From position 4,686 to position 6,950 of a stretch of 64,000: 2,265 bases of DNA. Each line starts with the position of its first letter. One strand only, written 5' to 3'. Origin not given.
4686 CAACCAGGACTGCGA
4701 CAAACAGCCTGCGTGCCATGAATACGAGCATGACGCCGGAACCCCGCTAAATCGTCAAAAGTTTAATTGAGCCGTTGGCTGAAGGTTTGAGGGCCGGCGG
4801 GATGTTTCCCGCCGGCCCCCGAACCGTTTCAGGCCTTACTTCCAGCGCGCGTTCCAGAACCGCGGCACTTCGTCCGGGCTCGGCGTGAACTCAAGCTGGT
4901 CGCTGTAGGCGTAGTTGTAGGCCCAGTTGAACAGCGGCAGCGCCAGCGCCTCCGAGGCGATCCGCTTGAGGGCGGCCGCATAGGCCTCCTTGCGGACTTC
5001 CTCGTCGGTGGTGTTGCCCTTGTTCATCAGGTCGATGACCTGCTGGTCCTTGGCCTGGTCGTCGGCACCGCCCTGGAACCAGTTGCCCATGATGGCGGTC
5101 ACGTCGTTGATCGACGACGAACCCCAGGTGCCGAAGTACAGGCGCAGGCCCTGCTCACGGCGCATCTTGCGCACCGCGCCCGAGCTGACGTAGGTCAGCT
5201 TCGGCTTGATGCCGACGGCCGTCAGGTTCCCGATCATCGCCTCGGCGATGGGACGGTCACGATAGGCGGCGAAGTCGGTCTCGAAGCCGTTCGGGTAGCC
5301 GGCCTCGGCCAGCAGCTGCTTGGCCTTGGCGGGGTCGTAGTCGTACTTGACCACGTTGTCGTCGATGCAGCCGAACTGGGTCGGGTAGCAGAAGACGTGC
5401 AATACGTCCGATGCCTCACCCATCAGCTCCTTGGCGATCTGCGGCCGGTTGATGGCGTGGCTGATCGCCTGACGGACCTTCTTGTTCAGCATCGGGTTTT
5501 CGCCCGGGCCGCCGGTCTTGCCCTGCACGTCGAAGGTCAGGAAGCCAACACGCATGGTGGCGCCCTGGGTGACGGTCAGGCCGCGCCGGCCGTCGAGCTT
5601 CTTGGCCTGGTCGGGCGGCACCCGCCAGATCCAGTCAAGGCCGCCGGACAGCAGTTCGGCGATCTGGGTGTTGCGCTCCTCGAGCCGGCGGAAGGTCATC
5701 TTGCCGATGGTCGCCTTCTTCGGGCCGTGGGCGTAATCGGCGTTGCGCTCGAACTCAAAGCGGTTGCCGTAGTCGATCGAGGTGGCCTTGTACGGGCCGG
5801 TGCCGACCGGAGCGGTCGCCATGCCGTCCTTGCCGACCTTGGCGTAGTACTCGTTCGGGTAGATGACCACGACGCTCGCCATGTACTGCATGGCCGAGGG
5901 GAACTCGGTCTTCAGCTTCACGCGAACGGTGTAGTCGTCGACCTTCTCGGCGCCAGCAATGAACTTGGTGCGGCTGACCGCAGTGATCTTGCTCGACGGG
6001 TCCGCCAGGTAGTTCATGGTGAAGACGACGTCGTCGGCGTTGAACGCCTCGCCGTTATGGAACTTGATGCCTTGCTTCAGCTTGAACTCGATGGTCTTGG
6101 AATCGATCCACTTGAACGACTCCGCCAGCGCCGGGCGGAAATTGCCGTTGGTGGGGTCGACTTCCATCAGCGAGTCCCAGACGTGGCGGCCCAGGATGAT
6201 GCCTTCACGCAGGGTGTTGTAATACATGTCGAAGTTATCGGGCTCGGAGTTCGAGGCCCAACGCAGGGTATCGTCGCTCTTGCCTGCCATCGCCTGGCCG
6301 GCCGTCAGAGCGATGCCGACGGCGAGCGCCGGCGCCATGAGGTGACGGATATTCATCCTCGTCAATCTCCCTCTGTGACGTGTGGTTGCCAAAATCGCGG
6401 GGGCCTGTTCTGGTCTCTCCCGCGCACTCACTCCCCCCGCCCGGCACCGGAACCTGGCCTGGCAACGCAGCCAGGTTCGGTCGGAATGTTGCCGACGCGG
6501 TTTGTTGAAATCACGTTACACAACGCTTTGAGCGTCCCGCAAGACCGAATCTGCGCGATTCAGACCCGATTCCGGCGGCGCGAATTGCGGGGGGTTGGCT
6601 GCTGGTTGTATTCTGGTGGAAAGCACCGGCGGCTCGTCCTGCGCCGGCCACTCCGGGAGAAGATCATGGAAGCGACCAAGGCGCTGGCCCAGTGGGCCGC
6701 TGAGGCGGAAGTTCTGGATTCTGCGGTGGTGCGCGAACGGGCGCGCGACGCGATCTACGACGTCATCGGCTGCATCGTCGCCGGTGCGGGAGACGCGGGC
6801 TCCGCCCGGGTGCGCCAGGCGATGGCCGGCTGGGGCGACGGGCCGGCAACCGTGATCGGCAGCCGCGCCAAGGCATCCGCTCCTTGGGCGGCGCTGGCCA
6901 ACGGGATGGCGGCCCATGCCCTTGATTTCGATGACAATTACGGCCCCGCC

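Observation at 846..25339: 25-kb peptide-uptake and multi-family peptidase/amidohydrolase island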

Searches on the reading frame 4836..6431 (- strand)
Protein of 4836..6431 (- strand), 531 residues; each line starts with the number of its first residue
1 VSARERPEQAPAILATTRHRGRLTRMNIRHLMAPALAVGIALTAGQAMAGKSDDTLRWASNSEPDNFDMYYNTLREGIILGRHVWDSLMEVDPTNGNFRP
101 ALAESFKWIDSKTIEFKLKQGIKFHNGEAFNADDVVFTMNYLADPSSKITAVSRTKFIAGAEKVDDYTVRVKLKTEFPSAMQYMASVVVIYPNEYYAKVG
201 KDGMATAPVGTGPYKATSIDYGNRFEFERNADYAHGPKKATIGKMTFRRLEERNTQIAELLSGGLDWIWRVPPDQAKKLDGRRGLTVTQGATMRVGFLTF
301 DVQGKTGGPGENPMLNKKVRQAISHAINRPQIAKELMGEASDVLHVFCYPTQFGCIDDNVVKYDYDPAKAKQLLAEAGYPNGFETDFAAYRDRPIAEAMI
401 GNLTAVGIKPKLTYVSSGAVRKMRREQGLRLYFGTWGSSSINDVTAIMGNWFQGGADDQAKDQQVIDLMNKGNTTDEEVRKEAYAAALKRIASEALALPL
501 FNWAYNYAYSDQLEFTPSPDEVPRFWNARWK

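Call 4: search_protein_families(library=pfam, proteins=[window:4836-6431:-])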
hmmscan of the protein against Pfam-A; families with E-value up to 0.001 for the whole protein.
window:4836-6431:- (531 aa): 1 family
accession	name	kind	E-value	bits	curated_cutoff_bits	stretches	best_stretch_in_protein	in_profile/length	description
PF00496.27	SBP_bac_5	-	3.6e-79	267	32.4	1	98-454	2-363/368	Bacterial extracellular solute-binding proteins, family 5 Middle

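Call 56: search_solved_structures(query=window:4836-6356:-, max_evalue=1e-20)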
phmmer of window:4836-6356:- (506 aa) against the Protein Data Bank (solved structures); distinct sequences matched with E-value up to 1e-20: 29.
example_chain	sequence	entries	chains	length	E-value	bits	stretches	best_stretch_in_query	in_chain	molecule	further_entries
8upi_A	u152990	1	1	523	9.2e-40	140.1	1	57-391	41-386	Peptide ABC transporter substrate-binding protein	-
5u4o_A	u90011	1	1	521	1.6e-39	139.3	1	26-475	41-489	ABC transporter substrate-binding protein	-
1uqw_A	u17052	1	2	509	8.6e-36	127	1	60-417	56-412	PUTATIVE BINDING PROTEIN YLIB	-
8caw_A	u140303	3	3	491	6.8e-34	120.8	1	70-356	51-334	Agrocinopine utilization periplasmic binding protein AccA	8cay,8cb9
8c6r_A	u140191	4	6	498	7e-34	120.7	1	70-356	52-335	Agrocinopine utilization periplasmic binding protein AccA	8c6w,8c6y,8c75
8c6u_A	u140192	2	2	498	8.7e-34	120.4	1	70-356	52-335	Agrocinopine utilization periplasmic binding protein AccA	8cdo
8ch1_A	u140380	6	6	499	6.6e-33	117.5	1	67-356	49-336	Agrocinopine utilization periplasmic binding protein AccA | AccA | ABC transporter substrate binding protein (Agrocinopine)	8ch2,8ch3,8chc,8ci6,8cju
8cke_A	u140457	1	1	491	1.3e-32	116.5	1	72-356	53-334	ABC transporter substrate-binding protein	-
4zec_A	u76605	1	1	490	1.3e-32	116.5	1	72-356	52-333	ABC transporter, substrate binding protein (Agrocinopines A and B)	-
4ra1_A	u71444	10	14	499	1.3e-32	116.5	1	72-356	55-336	ABC transporter, substrate binding protein (Agrocinopines A and B) | ABC transporter substrate-binding protein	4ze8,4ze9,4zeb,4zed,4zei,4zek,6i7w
6hlx_A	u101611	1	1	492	2.7e-31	112.2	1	69-485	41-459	AgaA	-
3m8u_A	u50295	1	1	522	3.2e-29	105.3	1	57-417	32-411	Heme-binding protein A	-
5za4_A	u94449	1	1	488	1.1e-28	103.6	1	50-431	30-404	Putative ABC transporter periplasmic binding protein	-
5z99_A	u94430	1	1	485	1.1e-28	103.6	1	50-431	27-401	Putative ABC transporter periplasmic binding protein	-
5yyb_A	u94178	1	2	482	1.1e-28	103.6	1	50-431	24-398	Putative ABC transporter periplasmic binding protein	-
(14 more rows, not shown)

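Call 57: search_protein_families(library=ncbifam, proteins=[window:4836-6356:-], max_evalue=1e-20)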
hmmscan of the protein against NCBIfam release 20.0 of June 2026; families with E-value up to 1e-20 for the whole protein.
window:4836-6356:- (506 aa): 7 families
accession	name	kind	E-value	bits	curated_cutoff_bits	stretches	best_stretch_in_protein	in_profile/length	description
NF045467.1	Opp4A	equivalog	1.9e-45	155.1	650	1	26-488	32-538/556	oligopeptide ABC transporter substrate-binding protein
NF011942.0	PRK15413.1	equivalog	5.2e-40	137.6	594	1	10-420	12-418/512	glutathione ABC transporter substrate-binding protein GsiB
NF045468.1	Opp5A_nikA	equivalog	3.1e-35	121.6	600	1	59-356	44-320/488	nickel ABC transporter substrate-binding protein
TIGR02294.1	nickel_nikA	equivalog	1e-34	119.9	393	1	59-497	35-495/501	nickel ABC transporter substrate-binding protein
NF043070.1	DppA_dipep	equivalog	2.1e-30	105.8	1005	1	9-365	9-379/535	dipeptide ABC transporter periplasmic-binding protein DppA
NF047575.1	opine_bind_CntA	exception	5.9e-30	104.3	800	1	58-476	64-503/535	staphylopine-dependent metal ABC transporter substrate-binding lipoprotein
TIGR04028.1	SBP_KPN_01854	hypoth_equivalog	7.8e-22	77.5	468.5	0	58-357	29-334/509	TIGR04028 family ABC transporter substrate-binding protein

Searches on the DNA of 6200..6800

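Call 58: search_rna_families(source=window, start=6200, end=6800, threshold=evalue, max_evalue=1)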
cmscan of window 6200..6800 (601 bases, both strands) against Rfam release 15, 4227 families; matches with E-value up to 1: 0.
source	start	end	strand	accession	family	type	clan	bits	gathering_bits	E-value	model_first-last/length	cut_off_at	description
